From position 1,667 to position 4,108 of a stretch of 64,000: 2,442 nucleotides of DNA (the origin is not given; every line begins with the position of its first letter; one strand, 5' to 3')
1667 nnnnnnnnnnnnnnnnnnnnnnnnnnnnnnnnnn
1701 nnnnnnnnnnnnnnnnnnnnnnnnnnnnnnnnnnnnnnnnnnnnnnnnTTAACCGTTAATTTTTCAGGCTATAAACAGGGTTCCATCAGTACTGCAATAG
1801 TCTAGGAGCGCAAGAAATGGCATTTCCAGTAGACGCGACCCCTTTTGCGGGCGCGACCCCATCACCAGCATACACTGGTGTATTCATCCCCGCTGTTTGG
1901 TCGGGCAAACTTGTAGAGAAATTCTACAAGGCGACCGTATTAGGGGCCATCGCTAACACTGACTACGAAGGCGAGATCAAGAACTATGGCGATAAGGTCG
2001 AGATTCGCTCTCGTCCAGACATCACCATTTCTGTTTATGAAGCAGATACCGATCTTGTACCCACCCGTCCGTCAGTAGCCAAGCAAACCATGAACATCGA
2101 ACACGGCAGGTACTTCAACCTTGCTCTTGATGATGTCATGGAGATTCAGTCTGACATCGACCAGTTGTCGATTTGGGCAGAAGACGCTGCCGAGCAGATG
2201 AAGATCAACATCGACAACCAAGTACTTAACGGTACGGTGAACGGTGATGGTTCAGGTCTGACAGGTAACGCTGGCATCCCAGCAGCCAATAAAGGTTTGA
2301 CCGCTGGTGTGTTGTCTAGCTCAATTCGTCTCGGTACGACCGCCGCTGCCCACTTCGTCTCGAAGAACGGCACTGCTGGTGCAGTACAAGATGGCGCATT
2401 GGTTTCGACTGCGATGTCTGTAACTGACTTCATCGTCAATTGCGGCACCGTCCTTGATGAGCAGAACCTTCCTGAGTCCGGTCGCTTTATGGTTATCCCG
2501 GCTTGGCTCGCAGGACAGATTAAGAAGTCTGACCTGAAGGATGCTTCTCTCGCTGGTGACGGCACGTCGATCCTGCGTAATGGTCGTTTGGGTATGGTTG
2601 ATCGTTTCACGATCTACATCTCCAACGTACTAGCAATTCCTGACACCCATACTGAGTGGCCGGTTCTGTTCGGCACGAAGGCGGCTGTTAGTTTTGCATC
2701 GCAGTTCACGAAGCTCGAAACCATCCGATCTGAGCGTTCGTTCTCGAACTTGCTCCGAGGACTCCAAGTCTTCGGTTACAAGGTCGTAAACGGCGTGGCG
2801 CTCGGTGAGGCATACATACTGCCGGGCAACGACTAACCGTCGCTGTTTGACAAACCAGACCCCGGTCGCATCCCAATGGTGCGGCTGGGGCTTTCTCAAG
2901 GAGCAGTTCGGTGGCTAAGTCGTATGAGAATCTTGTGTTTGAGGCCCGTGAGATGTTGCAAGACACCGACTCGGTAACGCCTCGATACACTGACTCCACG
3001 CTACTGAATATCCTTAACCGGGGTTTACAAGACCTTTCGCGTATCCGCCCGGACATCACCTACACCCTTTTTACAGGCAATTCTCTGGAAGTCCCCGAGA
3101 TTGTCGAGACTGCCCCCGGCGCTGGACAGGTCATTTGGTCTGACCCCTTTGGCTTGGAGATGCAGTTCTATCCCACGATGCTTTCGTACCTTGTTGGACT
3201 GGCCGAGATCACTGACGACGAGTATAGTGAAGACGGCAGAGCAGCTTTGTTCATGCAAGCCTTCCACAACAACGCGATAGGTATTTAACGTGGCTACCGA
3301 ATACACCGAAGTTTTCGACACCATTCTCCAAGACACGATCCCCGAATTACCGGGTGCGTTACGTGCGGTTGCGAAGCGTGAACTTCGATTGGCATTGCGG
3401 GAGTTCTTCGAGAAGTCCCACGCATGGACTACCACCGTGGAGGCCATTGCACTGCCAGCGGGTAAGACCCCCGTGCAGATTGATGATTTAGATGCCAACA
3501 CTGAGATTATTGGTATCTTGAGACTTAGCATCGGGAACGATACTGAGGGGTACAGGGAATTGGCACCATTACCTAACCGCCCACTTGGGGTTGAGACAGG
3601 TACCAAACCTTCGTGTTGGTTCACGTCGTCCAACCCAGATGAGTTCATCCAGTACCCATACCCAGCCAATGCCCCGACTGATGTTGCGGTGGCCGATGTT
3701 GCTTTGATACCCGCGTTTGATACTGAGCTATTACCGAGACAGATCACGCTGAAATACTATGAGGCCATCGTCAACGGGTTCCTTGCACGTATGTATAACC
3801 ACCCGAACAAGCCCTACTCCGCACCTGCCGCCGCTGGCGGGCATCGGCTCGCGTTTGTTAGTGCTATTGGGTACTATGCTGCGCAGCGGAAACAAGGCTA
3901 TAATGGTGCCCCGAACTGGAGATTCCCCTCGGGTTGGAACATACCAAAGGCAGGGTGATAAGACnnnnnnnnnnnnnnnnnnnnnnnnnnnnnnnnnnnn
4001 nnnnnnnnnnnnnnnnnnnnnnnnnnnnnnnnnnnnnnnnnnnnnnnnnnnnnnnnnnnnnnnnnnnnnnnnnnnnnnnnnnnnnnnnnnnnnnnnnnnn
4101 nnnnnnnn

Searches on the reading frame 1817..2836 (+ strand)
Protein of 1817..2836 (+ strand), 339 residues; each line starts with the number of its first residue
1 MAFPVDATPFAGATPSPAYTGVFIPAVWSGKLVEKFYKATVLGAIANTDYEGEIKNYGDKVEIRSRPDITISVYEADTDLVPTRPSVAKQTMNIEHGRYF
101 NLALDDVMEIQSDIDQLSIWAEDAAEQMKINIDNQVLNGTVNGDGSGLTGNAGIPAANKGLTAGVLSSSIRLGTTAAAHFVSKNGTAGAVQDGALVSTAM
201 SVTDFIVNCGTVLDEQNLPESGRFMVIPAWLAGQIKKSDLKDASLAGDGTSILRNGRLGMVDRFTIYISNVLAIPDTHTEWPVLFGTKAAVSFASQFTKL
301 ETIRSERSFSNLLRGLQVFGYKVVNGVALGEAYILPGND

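Call 15: search_protein_families(library=phrogs, proteins=[window:1817-2836:+], max_evalue=0.001)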
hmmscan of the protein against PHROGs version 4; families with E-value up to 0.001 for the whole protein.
window:1817-2836:+ (339 aa): 2 families
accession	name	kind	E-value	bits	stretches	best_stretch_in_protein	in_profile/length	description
phrog_267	-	head and packaging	3.9e-41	142.5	1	22-330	39-321/410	major head protein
phrog_283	-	head and packaging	6.1e-07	30.1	0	191-297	136-237/385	major head protein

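Call 80: search_dna_similar(query=window:1817-2836:+, collection=phages, mode=protein, max_rows=15, max_evalue=0.00001)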
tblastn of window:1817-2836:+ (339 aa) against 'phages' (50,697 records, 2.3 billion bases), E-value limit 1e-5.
Records with a match: 94; places in all: 94; records where one place covers at least 80% of the query: 94.
Best place of each record, by identity: <60% 94.
By first word of the organism name: Brevibacterium 32; Roseobacter 11; Clostridium 10; Rhizobium 7; Streptomyces 6; Pelagibacter 4; Puniceispirillum 2; Caudoviricetes 2; Gordonia 2; Aeromonas 2; and 12 more.
By host as written in the record: Brevibacterium aurantiacum SMQ-1335 32; Clostridium perfringens 9; Rhodobacteraceae bacterium FZCC0040 4; - 4; Rhodobacteraceae bacterium FZCC0023 4; Candidatus Pelagibacter sp. HTCC7211 3; Rhizobium phaseoli N831 2; Candidatus Puniceispirillum marinum IMCC1322 2; and 28 more.
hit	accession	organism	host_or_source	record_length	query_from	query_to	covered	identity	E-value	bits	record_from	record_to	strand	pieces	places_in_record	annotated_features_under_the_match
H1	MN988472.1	Rhizobium phage RHph_TM3_14A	Rhizobium etli T3_14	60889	1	334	99%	47.3%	2e-88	295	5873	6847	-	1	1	major capsid protein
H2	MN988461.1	Rhizobium phage RHph_TM27A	Rhizobium phaseoli N831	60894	1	334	99%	47.3%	2e-88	295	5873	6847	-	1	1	major capsid protein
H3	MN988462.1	Rhizobium phage RHph_TM27B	Rhizobium phaseoli N831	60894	1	334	99%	47.3%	2e-88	295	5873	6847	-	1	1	major capsid protein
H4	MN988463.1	Rhizobium phage RHph_TM29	Rhizobium phaseoli N931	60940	1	334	99%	47.3%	2e-88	295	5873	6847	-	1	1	major capsid protein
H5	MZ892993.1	Pelagibacter phage HTVC033P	Candidatus Pelagibacter sp. HTCC1062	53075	21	337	94%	29.8%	1e-25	113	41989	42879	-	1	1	putative coat protein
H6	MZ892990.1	Roseobacter phage CRP-345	Rhodobacteraceae bacterium FZCC0042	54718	21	329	91%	30.5%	2e-25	112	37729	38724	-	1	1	putative coat protein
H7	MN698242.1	Pelagibacter phage HTVC103P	Candidatus Pelagibacter sp. HTCC7211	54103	21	331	92%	30.3%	2e-24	110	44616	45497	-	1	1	capsid protein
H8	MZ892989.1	Roseobacter phage CRP-235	Rhodobacteraceae bacterium FZCC0040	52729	1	324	96%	28.7%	4e-24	109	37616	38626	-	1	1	putative coat protein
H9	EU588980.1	Clostridium phage phiCP39-O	Clostridium perfringens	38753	23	324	89%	29.9%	1e-23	107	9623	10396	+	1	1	Gp6-like protein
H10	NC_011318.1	Clostridium phage phiCP39-O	Clostridium perfringens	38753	23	324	89%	29.9%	1e-23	107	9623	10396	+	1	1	Gp6-like protein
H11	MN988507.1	Rhizobium phage RHph_N3_13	Rhizobium phaseoli N3_13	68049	21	332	92%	28.9%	2e-22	103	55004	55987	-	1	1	major capsid protein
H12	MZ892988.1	Roseobacter phage CRP-212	Rhodobacteraceae bacterium FZCC0040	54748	21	329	91%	29.1%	2e-28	121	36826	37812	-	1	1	putative coat protein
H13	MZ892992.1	Roseobacter phage CRP-738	Rhodobacteraceae bacterium FZCC0089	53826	1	324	96%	27.7%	1e-22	105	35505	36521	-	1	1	putative coat protein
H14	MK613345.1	Roseobacter phage CRP-3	Rhodobacteraceae bacterium FZCC0040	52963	21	329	91%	29.0%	4e-27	118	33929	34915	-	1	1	putative coat protein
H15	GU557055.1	Puniceispirillum phage HMO-2011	Candidatus Puniceispirillum marinum ...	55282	21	329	91%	29.0%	1e-23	107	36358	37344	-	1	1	putative coat protein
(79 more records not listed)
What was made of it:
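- On Seroconversion / lysogenic-conversion glycan-modifying gene: The nearest cultured relatives are Rhizobium podophages (call 80).
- This rests on the nearest cultured relatives being Rhizobium phages (call 80).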

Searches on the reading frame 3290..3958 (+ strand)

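Call 68: search_protein_families(library=pfam, proteins=[window:3290-3958:+], max_evalue=0.001)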
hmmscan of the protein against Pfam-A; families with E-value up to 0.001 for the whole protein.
window:3290-3958:+ (222 aa): 1 family
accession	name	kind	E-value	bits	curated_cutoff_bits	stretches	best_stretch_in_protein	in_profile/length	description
PF24175.2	SU10_adaptor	-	1e-08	36.3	27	1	22-201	25-184/194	SU10 adaptor protein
